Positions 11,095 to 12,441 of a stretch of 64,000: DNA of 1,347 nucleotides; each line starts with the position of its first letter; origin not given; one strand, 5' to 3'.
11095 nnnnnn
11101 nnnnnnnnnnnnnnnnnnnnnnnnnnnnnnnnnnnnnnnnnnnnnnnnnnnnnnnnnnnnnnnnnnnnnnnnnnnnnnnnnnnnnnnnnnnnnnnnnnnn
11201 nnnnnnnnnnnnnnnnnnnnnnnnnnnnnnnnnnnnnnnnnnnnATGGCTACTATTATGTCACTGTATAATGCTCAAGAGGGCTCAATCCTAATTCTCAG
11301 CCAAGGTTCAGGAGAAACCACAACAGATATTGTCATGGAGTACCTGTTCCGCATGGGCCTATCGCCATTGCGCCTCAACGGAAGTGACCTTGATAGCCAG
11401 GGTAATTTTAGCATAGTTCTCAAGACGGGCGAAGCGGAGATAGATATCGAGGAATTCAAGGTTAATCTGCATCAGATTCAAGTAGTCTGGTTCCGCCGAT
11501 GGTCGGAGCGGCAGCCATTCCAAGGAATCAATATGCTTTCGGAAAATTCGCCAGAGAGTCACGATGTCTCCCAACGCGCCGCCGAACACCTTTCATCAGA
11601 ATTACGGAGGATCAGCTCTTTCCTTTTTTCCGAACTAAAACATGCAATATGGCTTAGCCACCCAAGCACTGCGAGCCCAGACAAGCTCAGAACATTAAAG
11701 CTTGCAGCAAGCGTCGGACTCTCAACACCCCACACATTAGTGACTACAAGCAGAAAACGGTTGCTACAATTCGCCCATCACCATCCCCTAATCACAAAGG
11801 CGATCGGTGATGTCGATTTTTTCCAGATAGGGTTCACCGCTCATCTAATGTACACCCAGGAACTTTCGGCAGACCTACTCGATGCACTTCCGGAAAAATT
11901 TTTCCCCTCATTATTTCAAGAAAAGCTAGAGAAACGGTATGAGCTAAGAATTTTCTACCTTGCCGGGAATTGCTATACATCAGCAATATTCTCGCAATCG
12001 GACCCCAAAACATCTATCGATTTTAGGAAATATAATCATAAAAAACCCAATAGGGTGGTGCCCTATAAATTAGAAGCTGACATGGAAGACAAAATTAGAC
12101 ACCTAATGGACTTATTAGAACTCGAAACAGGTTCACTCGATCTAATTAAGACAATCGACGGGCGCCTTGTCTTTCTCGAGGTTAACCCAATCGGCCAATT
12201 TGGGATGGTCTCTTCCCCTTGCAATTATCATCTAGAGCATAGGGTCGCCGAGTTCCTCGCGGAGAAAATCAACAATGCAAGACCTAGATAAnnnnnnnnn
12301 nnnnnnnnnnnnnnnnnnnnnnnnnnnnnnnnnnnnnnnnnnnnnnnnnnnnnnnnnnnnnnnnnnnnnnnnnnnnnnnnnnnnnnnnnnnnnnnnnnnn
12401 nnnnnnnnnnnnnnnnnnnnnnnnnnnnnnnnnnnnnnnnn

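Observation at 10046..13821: Low-GC island carrying a grasp-with-spasm RiPP cassette inserted against the cyclase start codon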

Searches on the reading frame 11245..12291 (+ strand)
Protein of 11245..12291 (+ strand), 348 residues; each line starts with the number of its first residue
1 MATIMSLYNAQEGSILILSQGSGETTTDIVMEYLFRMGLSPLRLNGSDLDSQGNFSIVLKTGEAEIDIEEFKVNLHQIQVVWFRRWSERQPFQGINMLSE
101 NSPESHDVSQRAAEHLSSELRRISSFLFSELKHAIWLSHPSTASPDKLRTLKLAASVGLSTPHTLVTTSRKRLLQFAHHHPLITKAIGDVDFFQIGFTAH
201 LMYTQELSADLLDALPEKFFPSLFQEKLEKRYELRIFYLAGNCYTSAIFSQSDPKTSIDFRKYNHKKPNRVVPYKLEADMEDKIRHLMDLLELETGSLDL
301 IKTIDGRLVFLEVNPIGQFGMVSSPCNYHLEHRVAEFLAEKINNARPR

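Call 3: search_protein_families(library=ncbifam, proteins=[window:11245-12291:+], max_evalue=0.01)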
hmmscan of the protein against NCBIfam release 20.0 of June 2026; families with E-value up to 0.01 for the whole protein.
window:11245-12291:+ (348 aa): 6 families
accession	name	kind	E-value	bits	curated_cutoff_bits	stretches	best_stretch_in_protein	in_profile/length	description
TIGR04192.1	GRASP_w_spasm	equivalog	1.1e-79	268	230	1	15-338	1-318/318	grasp-with-spasm system ATP-grasp peptide maturase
TIGR04185.1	ATPgraspMvdC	equivalog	6.5e-46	156.9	425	1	15-338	1-316/318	MvdC family ATP-grasp ribosomal peptide maturase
TIGR04187.1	GRASP_SAV_5884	subfamily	3.2e-36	125.1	350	1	15-338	2-311/312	ATP-grasp ribosomal peptide maturase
TIGR04184.1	ATPgraspMvdD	equivalog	7.8e-36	123.8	475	1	15-338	1-319/321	MvdD family ATP-grasp ribosomal peptide maturase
TIGR00768.1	rimK_fam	subfamily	9.3e-05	21.9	143.4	1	143-330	84-268/276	RimK family alpha-L-glutamate ligase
TIGR01205.1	D_ala_D_alaTIGR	subfamily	0.00035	19.7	245.65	1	141-317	101-287/318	D-alanine--D-alanine ligase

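Call 4: search_protein_families(library=pfam, proteins=[window:11245-12291:+], max_evalue=0.01)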
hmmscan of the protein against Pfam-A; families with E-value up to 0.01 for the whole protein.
window:11245-12291:+ (348 aa): 2 families
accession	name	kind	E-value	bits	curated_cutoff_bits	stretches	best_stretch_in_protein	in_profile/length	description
PF21068.3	ATPgraspMvdD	-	2.6e-07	31.2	27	1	15-87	2-76/121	MvdD pre-ATP grasp domain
PF08443.16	RimK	-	0.00098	19.2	21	1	146-334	3-184/188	RimK-like ATP-grasp domain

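Call 7: find_encoding_contigs(protein=window:11245-12291:+, flank=10000, max_places=6)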
Protein window:11245-12291:+ (348 aa): no gene with exactly this product is on record in the collection.

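Call 9: find_homologous_proteins(query=window:11245-12291:+, max_evalue=1e-10)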
Query window:11245-12291:+ (348 aa): 1127 proteins with E <= 1e-10 among 3912 candidates; the best 120 are listed.
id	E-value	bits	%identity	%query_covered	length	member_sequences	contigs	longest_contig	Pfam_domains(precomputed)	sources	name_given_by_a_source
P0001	3.4e-227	771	100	99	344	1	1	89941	PF21068.4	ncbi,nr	ncbi:MAG TPA: grasp-with-spasm system ATP-grasp peptide maturase [Thermoanaerobaculia bacterium]|nr:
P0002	5.2e-137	475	62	97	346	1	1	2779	PF21068.4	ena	-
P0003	4.5e-129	448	61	97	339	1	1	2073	PF21068.4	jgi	-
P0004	2.9e-119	416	54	97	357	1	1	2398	PF21068.4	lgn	-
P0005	1.6e-118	414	58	93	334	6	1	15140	PF21068.4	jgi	jgi:ATP-GRASP peptide maturase of grasp-with-spasm system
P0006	6.2e-115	402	58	96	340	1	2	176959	PF21068.4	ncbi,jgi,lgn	jgi:ATP-GRASP peptide maturase of grasp-with-spasm system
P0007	5.8e-105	369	51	95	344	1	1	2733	PF21068.4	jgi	jgi:ATP-GRASP peptide maturase of grasp-with-spasm system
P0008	4.0e-103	363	53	95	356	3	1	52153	PF21068.4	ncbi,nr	ncbi:MAG: grasp-with-spasm system ATP-grasp peptide maturase [Acidobacteria bacterium]|nr:grasp-with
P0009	1.0e-100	355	50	94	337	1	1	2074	PF21068.4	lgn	-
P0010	1.7e-98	348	51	95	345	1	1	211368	PF21068.4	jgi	jgi:ATP-GRASP peptide maturase of grasp-with-spasm system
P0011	2.5e-97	344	49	95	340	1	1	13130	PF21068.4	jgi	jgi:ATP-GRASP peptide maturase of grasp-with-spasm system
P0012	2.7e-97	344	50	95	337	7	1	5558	PF21068.4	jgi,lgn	jgi:ATP-GRASP peptide maturase of grasp-with-spasm system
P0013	5.2e-96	340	50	95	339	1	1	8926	PF21068.4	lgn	-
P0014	3.2e-95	337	49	95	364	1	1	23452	PF21068.4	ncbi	-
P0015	6.5e-95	336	50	95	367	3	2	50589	PF21068.4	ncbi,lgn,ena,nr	ncbi:MAG TPA: grasp-with-spasm system ATP-grasp peptide maturase [Thermoanaerobaculia bacterium]|nr:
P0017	2.0e-94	335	48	95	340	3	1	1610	PF21068.4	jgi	-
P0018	5.9e-94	333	48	96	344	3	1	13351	PF21068.4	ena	-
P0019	6.2e-94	333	49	94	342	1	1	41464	PF21068.4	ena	-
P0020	1.4e-93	332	49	95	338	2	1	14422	PF21068.4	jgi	jgi:ATP-GRASP peptide maturase of grasp-with-spasm system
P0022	1.8e-93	331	47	95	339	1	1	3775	PF21068.4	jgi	jgi:ATP-GRASP peptide maturase of grasp-with-spasm system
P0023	2.4e-93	331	50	94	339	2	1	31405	PF21068.4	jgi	-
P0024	3.6e-93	330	47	95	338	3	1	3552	PF21068.4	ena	-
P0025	5.4e-93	330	48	95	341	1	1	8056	PF21068.4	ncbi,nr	ncbi:MAG TPA: grasp-with-spasm system ATP-grasp peptide maturase [Thermoanaerobaculia bacterium]|nr:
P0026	7.0e-93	330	49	95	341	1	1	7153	PF21068.4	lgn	-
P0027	7.2e-93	329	49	95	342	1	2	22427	PF21068.4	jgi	jgi:ATP-GRASP peptide maturase of grasp-with-spasm system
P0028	7.6e-93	329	47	95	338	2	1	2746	PF21068.4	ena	-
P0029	1.0e-92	329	49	95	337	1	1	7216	PF21068.4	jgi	jgi:ATP-GRASP peptide maturase of grasp-with-spasm system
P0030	1.5e-92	328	49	95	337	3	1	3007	PF21068.4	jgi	jgi:ATP-GRASP peptide maturase of grasp-with-spasm system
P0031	1.6e-92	328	49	94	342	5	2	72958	PF21068.4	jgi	jgi:ATP-GRASP peptide maturase of grasp-with-spasm system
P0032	2.6e-92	328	47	96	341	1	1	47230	PF21068.4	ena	-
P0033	3.0e-92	327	48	95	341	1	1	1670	PF21068.4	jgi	jgi:ATP-GRASP peptide maturase of grasp-with-spasm system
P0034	3.1e-92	327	48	95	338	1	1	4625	PF21068.4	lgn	-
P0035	3.2e-92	327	50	94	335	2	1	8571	PF21068.4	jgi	-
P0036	3.4e-92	327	48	95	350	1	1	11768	PF21068.4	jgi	jgi:ATP-GRASP peptide maturase of grasp-with-spasm system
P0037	4.3e-92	327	47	95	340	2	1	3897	PF21068.4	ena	-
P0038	4.3e-92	327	49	92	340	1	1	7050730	PF21068.4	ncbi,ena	-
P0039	5.9e-92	326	48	95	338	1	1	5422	PF21068.4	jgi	jgi:ATP-GRASP peptide maturase of grasp-with-spasm system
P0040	7.0e-92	326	47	95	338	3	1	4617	PF21068.4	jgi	jgi:ATP-GRASP peptide maturase of grasp-with-spasm system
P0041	1.5e-91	325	49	94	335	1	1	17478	PF21068.4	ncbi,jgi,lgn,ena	-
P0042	2.6e-91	324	47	94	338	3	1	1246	PF21068.4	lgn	-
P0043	2.6e-91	324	49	95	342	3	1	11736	PF21068.4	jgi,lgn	jgi:ATP-GRASP peptide maturase of grasp-with-spasm system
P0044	3.5e-91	324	48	95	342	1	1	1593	PF21068.4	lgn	-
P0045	3.6e-91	324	47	95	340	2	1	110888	PF21068.4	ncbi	ncbi:MAG: grasp-with-spasm system ATP-grasp peptide maturase [Thermoanaerobaculia bacterium]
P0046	5.5e-91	323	48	96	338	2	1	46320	PF21068.4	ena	-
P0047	6.4e-91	323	49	95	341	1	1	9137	PF21068.4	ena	-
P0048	8.1e-91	323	48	95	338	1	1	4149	PF21068.4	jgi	jgi:ATP-GRASP peptide maturase of grasp-with-spasm system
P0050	1.2e-90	322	47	95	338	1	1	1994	PF21068.4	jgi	jgi:ATP-GRASP peptide maturase of grasp-with-spasm system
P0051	1.2e-90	322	49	95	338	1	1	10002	PF21068.4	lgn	-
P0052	1.6e-90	322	49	94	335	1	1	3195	PF21068.4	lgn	-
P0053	1.7e-90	322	47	95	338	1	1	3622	PF21068.4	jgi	jgi:ATP-GRASP peptide maturase of grasp-with-spasm system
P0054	1.9e-90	322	49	95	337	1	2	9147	PF21068.4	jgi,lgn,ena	-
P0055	2.0e-90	321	46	95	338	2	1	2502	PF21068.4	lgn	-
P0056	2.0e-90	321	47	94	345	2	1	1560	PF21068.4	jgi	-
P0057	2.6e-90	321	49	96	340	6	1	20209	PF21068.4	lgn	-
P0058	3.7e-90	321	47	95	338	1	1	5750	PF21068.4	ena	-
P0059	3.7e-90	321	48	95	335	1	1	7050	PF21068.4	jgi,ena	-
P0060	4.1e-90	320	48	95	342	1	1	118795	PF21068.4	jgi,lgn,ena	-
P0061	5.2e-90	320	49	95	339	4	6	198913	PF21068.4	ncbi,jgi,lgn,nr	ncbi:MAG: grasp-with-spasm system ATP-grasp peptide maturase [Acidobacteria bacterium]|nr:grasp-with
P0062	6.4e-90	320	47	95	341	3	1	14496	PF21068.4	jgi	jgi:ATP-GRASP peptide maturase of grasp-with-spasm system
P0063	7.0e-90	320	48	95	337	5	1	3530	PF21068.4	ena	-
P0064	7.2e-90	320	49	95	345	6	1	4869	PF21068.4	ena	-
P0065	7.4e-90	320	48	95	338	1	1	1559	PF21068.4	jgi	jgi:ATP-GRASP peptide maturase of grasp-with-spasm system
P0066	9.6e-90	319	46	95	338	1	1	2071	PF21068.4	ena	-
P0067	1.0e-89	319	47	95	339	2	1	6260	PF21068.4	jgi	jgi:ATP-GRASP peptide maturase of grasp-with-spasm system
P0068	1.2e-89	319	46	99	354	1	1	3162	PF08443.17,PF21068.4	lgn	-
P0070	1.7e-89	318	47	95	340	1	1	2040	PF21068.4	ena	-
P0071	1.7e-89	318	46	94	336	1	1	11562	PF21068.4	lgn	-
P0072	2.6e-89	318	48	95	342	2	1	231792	PF21068.4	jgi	jgi:ATP-GRASP peptide maturase of grasp-with-spasm system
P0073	2.8e-89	318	46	96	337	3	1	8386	PF21068.4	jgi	jgi:ATP-GRASP peptide maturase of grasp-with-spasm system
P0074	3.1e-89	318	48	95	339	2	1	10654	PF21068.4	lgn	-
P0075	4.4e-89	317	48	95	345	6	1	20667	PF21068.4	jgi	jgi:ATP-GRASP peptide maturase of grasp-with-spasm system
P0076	5.0e-89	317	48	95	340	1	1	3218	PF21068.4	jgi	jgi:ATP-GRASP peptide maturase of grasp-with-spasm system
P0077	5.5e-89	317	48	94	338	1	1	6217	PF21068.4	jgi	jgi:ATP-GRASP peptide maturase of grasp-with-spasm system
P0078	6.1e-89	317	46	96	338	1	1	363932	PF21068.4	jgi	jgi:ATP-GRASP peptide maturase of grasp-with-spasm system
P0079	7.1e-89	316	46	96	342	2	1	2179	PF21068.4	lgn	-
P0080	7.4e-89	316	49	95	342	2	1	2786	PF21068.4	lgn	-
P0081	8.2e-89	316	49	95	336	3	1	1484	PF21068.4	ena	-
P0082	8.4e-89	316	50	95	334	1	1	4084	PF21068.4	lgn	-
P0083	1.0e-88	316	50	94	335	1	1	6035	PF21068.4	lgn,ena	-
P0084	1.1e-88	316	46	95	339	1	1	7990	PF21068.4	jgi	jgi:ATP-GRASP peptide maturase of grasp-with-spasm system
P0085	1.2e-88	316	48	95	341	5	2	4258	PF21068.4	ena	-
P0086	1.3e-88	316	46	95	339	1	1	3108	PF21068.4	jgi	jgi:ATP-GRASP peptide maturase of grasp-with-spasm system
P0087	2.2e-88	315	46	95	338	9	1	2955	PF21068.4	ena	-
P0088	2.8e-88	314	48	95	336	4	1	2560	PF21068.4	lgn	-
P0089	2.8e-88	314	45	95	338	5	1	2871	PF21068.4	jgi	jgi:ATP-GRASP peptide maturase of grasp-with-spasm system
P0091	3.1e-88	314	49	95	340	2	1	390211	PF21068.4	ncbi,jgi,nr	ncbi:MAG: hypothetical protein QOF89_5794 [Acidobacteriota bacterium]|jgi:ATP-GRASP peptide maturase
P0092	5.3e-88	313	46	95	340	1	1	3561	PF21068.4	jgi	-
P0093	6.3e-88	313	48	95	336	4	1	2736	PF21068.4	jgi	jgi:ATP-GRASP peptide maturase of grasp-with-spasm system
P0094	6.8e-88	313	47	95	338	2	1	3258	PF21068.4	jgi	jgi:ATP-GRASP peptide maturase of grasp-with-spasm system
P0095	9.9e-88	313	47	95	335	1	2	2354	PF21068.4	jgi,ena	jgi:ATP-GRASP peptide maturase of grasp-with-spasm system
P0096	1.0e-87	313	47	95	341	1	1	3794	PF21068.4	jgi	jgi:ATP-GRASP peptide maturase of grasp-with-spasm system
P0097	1.1e-87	313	48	94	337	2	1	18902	PF21068.4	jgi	jgi:ATP-GRASP peptide maturase of grasp-with-spasm system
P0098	1.3e-87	312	49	95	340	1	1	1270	PF21068.4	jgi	jgi:ATP-GRASP peptide maturase of grasp-with-spasm system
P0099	1.4e-87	312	47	96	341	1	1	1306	PF21068.4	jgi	jgi:ATP-GRASP peptide maturase of grasp-with-spasm system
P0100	1.8e-87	312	47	95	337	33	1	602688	PF21068.4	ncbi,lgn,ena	-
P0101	1.8e-87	312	46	95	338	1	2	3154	PF21068.4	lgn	-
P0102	1.9e-87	312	48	95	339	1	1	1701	PF21068.4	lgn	-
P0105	3.4e-87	311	48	95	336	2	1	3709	PF21068.4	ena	-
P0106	3.8e-87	311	48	94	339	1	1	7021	PF21068.4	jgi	jgi:ATP-GRASP peptide maturase of grasp-with-spasm system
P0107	4.2e-87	311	47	94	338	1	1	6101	PF21068.4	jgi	jgi:ATP-GRASP peptide maturase of grasp-with-spasm system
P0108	4.3e-87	311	47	94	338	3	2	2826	PF21068.4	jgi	jgi:ATP-GRASP peptide maturase of grasp-with-spasm system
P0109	5.0e-87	310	46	95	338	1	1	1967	PF21068.4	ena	-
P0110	5.2e-87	310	45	95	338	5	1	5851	PF21068.4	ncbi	-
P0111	5.3e-87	310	47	90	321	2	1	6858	PF21068.4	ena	-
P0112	6.4e-87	310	47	94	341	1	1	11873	PF21068.4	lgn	-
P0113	1.0e-86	309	46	95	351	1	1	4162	PF21068.4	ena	-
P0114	1.1e-86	309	50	91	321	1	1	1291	PF21068.4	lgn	-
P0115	1.1e-86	309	46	95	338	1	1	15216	PF21068.4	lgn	-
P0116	1.5e-86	309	46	94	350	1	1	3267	PF21068.4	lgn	-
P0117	1.6e-86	309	48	93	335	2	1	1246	PF21068.4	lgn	-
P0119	1.8e-86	308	45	95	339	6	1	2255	PF21068.4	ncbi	ncbi:MAG TPA: grasp-with-spasm system ATP-grasp peptide maturase [Thermoanaerobaculia bacterium]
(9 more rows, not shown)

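Call 10: find_encoding_contigs(protein=P0001, flank=10000, max_places=4)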
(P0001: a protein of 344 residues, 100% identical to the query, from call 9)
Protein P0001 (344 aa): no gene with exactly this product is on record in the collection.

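Call 11: find_encoding_contigs(protein=P0006, flank=10000, max_places=4)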
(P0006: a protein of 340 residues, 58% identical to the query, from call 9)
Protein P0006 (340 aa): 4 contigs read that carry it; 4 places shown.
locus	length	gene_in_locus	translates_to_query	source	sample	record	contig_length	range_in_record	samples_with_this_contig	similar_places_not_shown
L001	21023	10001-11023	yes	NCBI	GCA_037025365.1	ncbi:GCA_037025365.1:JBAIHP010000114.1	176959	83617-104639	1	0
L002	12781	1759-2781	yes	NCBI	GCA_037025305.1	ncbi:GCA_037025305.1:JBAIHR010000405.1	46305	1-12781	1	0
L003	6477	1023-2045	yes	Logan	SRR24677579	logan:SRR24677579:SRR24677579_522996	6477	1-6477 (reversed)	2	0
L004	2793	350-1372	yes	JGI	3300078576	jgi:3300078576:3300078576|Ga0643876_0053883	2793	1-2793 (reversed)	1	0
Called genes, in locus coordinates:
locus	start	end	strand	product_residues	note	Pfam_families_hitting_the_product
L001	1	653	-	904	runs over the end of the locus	-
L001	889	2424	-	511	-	PF01546:Peptidase_M20, PF07687:M20_dimer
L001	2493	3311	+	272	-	PF10503:Esterase_PHB (weak)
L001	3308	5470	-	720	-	PF13570:Beta-prop_ACSF4, PF13360:PQQ_2, PF13360:PQQ_2, PF13570:Beta-prop_ACSF4, PF01011:PQQ (weak), PF13570:Beta-prop_ACSF4, PF13360:PQQ_2, PF27344:MJECL34, +1 more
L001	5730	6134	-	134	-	PF00903:Glyoxalase (weak)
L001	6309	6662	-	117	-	PF01588:tRNA_bind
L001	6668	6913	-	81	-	PF09720:Unstab_antitox (weak)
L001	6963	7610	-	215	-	PF26887:Phage_T4_End_IV, PF25941:PDDEXK_16 (faint)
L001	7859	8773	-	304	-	PF13469:Sulfotransfer_3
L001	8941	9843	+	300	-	PF00106:adh_short, PF08659:KR, PF13561:adh_short_C2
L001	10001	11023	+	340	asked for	PF21068:ATPgraspMvdD (weak)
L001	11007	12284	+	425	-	PF13186:SPASM (faint)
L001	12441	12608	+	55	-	-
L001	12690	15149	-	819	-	PF12704:MacB_PCD, PF02687:FtsX, PF12704:MacB_PCD, PF02687:FtsX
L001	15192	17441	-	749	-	PF03412:Peptidase_C39, PF00664:ABC_membrane, PF00005:ABC_tran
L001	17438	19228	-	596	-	PF01590:GAF, PF13185:GAF_2, PF25919:BSH_CusB, PF00364:Biotin_lipoyl (weak), PF25973:BSH_CzcB (faint)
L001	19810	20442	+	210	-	-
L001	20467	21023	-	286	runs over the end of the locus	-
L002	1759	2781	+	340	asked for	PF21068:ATPgraspMvdD (weak)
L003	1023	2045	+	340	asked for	PF21068:ATPgraspMvdD (weak)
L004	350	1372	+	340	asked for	PF21068:ATPgraspMvdD (weak)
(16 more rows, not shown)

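Call 26: find_encoding_contigs(protein=P0002, flank=10000, max_places=3)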
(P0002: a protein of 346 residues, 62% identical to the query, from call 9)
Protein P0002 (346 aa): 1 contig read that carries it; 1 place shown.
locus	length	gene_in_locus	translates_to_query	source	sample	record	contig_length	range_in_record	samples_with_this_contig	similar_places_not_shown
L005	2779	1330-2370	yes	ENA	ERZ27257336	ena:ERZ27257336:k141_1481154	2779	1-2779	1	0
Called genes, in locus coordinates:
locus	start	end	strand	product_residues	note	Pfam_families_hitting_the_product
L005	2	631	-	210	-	?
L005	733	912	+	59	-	-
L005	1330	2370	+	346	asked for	PF21068:ATPgraspMvdD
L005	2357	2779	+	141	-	?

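Call 27: find_encoding_contigs(protein=P0005, flank=10000, max_places=3)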
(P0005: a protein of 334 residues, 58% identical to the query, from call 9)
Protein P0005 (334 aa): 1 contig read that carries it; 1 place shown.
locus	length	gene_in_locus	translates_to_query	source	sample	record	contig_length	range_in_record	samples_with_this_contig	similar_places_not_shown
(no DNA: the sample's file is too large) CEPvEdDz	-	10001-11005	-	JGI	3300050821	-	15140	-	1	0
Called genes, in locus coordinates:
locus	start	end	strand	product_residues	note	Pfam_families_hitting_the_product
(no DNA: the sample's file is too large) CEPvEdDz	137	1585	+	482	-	PF00534:Glycos_transf_1, PF13692:Glyco_trans_1_4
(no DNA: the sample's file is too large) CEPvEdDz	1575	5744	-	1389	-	PF13191:AAA_16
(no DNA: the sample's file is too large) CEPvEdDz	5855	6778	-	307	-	PF02899:Phage_int_SAM_1, PF00589:Phage_integrase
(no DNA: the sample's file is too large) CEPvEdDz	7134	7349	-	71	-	-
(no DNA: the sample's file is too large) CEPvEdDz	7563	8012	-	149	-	-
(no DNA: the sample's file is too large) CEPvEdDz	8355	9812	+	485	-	PF02720:DUF222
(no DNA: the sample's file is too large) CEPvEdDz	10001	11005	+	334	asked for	PF21068:ATPgraspMvdD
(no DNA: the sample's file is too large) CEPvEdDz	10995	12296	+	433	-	-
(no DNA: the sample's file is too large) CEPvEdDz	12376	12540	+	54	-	-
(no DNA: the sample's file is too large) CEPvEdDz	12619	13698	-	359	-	-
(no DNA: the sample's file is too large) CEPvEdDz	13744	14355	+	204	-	?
